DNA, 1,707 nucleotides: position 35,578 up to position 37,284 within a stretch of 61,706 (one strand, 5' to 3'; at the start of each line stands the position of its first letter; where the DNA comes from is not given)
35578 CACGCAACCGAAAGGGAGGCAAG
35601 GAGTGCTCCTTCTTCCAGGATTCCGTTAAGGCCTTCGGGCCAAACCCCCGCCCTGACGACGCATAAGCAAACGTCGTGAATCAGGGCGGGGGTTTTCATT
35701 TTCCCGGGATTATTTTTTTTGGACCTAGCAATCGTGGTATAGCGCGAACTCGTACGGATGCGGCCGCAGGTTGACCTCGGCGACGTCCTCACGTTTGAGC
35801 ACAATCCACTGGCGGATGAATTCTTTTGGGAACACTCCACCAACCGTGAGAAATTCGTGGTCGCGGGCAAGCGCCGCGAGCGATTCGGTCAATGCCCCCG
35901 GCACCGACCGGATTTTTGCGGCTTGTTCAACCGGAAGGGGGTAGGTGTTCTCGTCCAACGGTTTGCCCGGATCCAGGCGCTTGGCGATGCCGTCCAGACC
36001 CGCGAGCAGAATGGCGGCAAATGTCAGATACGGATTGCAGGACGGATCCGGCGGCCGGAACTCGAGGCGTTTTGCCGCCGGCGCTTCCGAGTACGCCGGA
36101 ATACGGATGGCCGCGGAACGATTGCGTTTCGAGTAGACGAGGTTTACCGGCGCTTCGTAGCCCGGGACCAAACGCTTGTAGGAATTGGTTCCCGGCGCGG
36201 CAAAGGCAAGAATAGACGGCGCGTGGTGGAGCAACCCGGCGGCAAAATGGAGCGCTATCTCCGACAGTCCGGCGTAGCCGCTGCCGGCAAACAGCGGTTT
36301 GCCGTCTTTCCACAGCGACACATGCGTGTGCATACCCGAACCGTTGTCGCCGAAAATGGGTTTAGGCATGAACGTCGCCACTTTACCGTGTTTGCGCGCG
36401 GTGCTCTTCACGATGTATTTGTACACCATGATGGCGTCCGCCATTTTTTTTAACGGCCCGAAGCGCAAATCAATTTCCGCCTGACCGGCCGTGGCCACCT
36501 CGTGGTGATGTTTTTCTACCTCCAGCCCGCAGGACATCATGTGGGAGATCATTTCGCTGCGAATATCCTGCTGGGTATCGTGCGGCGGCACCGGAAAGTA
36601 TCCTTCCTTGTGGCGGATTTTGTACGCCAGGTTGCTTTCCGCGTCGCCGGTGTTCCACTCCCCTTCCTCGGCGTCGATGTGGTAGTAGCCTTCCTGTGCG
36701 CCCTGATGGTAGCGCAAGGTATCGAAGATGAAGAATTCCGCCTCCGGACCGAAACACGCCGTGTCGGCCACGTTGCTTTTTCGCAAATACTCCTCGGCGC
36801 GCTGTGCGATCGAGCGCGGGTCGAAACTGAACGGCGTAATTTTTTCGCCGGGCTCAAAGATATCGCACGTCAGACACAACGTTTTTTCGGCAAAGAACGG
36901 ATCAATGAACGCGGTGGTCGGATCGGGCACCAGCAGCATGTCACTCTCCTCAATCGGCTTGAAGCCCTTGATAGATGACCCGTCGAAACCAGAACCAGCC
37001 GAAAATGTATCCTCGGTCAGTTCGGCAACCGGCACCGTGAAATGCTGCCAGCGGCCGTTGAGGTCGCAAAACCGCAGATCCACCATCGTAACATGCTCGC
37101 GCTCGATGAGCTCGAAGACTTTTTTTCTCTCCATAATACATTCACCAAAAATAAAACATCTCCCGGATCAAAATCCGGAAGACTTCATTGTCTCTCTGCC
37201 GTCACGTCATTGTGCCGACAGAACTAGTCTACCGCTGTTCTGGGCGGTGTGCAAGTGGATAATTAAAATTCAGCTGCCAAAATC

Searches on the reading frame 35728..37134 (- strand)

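Call 26: search_protein_families(library=pfam, proteins=[window:35728-37134:-], max_evalue=0.001)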
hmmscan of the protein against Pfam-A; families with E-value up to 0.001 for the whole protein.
window:35728-37134:- (469 aa): 2 families
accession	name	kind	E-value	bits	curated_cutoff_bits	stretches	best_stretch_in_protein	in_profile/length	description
PF00120.29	Gln-synt_C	-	6.5e-128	427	24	1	105-466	3-344/344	Glutamine synthetase, catalytic domain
PF03951.24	Gln-synt_N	-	6.6e-33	112.6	33.4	1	15-95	2-82/82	Glutamine synthetase, beta-Grasp domain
